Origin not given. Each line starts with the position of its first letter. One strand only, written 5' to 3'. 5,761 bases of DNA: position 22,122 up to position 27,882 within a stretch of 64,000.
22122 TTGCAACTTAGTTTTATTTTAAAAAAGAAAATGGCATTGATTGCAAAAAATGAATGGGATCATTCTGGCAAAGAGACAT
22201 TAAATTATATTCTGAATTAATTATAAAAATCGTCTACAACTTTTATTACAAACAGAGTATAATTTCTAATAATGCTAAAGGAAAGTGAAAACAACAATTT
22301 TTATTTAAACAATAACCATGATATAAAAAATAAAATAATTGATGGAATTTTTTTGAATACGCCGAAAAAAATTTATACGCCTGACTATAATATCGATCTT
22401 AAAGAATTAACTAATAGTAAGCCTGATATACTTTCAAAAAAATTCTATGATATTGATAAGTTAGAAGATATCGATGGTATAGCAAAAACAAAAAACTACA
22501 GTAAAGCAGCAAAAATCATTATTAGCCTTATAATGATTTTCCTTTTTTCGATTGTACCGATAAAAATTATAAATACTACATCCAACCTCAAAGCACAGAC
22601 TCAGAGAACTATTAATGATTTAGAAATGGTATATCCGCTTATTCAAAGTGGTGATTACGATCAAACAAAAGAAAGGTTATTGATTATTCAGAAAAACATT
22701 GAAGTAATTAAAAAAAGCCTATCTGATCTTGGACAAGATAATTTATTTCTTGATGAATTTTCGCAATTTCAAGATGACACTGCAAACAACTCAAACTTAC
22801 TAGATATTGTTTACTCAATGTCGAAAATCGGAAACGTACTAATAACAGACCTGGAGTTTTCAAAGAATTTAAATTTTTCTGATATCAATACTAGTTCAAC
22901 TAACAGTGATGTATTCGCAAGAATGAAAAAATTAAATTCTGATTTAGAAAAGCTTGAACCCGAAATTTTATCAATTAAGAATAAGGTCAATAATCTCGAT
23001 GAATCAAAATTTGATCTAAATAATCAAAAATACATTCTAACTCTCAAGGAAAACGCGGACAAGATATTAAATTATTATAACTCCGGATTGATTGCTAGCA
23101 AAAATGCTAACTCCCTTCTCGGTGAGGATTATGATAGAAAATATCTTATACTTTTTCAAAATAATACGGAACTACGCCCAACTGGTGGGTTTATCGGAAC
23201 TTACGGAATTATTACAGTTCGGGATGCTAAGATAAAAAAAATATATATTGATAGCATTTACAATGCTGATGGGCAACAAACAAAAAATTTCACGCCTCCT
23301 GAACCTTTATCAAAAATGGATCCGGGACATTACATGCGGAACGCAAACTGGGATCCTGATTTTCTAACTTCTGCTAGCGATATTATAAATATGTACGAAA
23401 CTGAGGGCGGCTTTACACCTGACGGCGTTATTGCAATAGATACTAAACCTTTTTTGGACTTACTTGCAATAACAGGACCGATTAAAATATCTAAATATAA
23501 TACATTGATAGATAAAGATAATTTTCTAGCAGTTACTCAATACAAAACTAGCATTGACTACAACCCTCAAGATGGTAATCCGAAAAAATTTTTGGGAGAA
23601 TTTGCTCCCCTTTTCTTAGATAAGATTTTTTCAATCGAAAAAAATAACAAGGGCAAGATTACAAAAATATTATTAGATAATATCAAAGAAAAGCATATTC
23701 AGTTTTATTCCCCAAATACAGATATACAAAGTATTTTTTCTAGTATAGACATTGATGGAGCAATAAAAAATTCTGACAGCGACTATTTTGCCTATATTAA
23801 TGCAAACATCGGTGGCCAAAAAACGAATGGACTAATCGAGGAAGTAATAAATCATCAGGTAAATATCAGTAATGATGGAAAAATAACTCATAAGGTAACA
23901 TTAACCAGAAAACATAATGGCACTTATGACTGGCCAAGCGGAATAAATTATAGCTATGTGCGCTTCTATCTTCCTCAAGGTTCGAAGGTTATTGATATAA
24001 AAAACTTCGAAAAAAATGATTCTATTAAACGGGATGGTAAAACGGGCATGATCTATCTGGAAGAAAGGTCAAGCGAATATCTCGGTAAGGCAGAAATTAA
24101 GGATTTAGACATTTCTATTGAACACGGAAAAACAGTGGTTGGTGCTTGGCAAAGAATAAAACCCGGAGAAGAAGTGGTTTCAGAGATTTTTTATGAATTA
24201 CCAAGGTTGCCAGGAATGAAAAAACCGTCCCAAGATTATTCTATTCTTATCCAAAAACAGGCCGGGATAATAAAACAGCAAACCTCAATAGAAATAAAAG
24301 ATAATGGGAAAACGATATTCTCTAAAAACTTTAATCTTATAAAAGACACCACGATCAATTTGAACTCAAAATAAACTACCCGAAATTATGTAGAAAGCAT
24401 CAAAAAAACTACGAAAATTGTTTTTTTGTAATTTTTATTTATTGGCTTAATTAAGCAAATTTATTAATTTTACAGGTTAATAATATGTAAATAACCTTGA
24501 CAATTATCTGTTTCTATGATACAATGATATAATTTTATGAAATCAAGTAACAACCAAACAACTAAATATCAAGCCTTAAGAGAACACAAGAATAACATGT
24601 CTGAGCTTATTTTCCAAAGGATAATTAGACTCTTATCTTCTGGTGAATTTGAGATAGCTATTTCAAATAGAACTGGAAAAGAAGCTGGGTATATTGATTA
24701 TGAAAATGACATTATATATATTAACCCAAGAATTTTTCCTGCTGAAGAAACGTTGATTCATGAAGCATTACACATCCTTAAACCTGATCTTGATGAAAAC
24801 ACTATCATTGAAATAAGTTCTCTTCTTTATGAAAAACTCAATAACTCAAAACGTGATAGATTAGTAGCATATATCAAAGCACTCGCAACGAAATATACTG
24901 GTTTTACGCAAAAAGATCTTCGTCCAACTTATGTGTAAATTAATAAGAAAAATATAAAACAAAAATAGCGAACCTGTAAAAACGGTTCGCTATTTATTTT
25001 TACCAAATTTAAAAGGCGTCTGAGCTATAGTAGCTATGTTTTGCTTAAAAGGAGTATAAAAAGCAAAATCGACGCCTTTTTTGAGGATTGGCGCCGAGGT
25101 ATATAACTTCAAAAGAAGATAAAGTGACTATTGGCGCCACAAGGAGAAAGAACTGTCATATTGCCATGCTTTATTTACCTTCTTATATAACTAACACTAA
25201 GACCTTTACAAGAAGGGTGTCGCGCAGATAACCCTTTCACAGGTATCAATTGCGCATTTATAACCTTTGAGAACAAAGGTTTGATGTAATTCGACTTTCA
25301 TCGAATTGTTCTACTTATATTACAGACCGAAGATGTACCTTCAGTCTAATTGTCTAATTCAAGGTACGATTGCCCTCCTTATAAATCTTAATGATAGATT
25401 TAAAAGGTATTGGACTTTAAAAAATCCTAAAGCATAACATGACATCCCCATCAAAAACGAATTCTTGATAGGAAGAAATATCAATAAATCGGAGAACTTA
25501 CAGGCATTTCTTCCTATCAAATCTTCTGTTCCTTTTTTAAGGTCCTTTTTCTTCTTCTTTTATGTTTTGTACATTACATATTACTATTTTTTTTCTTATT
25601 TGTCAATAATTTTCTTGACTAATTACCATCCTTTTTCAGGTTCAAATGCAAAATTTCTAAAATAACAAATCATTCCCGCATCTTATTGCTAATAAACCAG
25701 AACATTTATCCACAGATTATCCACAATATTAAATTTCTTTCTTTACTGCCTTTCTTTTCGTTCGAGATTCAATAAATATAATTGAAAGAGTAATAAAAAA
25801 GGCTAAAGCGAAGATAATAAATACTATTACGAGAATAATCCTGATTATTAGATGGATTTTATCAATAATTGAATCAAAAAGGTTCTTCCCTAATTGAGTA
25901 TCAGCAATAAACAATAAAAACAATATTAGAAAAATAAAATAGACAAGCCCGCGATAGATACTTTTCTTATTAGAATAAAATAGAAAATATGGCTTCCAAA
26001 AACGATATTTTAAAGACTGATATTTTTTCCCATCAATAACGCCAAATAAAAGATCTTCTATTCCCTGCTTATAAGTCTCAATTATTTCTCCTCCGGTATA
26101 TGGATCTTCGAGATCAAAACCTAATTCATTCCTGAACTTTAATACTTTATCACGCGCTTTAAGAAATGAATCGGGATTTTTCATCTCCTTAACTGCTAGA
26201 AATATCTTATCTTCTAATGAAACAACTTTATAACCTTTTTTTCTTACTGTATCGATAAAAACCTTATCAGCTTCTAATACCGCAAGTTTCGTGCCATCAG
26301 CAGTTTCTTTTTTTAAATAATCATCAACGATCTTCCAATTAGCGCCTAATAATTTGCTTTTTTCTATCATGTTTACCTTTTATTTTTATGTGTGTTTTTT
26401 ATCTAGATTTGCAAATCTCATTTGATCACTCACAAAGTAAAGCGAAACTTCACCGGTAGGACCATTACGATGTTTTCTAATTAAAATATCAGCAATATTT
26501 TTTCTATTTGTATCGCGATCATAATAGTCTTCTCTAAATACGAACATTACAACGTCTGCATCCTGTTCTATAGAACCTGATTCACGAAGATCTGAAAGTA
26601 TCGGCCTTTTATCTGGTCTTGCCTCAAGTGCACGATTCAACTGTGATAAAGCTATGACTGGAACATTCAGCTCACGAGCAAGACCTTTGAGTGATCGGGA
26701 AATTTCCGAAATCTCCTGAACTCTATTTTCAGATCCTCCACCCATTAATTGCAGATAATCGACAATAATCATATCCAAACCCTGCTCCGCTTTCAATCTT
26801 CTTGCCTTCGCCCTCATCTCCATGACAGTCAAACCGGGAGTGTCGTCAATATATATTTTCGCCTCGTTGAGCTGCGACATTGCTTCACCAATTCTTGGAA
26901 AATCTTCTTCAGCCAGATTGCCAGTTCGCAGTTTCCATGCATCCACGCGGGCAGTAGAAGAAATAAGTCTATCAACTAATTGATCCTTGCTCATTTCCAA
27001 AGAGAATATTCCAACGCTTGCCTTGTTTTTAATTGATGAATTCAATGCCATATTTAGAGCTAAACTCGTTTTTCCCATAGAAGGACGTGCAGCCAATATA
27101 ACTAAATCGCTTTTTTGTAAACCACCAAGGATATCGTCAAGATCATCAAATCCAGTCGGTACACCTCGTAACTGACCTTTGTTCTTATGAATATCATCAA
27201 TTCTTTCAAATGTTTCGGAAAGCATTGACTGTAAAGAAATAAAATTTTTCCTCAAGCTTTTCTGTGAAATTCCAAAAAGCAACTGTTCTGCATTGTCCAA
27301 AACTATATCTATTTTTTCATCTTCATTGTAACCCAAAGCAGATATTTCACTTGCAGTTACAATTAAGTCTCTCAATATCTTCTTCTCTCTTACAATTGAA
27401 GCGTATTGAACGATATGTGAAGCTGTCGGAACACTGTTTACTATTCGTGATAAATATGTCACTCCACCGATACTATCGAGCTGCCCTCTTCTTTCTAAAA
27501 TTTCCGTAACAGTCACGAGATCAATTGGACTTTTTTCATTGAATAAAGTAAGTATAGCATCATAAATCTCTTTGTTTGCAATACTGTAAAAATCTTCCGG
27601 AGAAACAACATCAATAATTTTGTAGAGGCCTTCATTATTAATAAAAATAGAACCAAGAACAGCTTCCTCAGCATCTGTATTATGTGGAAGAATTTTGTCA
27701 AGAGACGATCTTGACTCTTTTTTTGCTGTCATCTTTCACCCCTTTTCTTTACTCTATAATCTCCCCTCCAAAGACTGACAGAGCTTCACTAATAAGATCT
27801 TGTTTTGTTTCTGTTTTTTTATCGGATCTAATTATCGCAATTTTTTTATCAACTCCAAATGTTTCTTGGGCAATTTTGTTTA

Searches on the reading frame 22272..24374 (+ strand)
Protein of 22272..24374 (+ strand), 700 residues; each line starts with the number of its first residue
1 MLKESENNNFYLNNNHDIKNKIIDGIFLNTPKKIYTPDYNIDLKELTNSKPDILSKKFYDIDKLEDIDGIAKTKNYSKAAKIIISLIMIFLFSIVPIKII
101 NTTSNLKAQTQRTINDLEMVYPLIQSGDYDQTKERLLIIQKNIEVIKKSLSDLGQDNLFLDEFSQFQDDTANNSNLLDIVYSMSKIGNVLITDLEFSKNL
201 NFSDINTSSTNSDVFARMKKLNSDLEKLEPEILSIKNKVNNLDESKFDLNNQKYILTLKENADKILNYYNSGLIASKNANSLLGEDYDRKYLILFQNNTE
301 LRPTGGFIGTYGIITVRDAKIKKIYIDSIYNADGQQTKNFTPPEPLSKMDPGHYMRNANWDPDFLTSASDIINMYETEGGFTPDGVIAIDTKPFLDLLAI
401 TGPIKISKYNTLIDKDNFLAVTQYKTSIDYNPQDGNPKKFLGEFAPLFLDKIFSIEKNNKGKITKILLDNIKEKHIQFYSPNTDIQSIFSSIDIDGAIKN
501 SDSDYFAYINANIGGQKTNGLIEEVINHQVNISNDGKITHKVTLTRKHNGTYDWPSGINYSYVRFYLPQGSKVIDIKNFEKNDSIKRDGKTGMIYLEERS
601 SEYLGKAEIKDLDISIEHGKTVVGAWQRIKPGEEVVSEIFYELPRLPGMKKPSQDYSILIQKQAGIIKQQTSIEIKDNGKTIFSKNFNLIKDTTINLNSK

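Call 31: search_protein_families(library=pfam, proteins=[window:22272-24374:+], max_evalue=0.00001)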
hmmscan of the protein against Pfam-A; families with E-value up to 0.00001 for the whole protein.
window:22272-24374:+ (700 aa): 1 family
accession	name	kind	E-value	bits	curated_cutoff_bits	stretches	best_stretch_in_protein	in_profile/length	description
PF13196.11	DUF4012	-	3.3e-27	96.2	28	1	288-424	3-141/144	Protein of unknown function (DUF4012)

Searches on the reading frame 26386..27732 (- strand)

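Call 31: search_protein_families(library=pfam, proteins=[window:26386-27732:-], max_evalue=0.00001)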
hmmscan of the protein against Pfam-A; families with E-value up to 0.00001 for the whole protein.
window:26386-27732:- (448 aa): 3 families
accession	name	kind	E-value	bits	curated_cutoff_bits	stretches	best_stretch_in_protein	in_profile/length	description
PF03796.21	DnaB_C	-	1.3e-111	372.5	27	1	190-442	1-255/255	DnaB-like helicase C terminal domain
PF00772.26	DnaB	-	9.1e-34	116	23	1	15-116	2-103/103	DnaB-like helicase N terminal domain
PF13481.12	AAA_25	-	3e-13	50.3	27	1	197-365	21-190/195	AAA domain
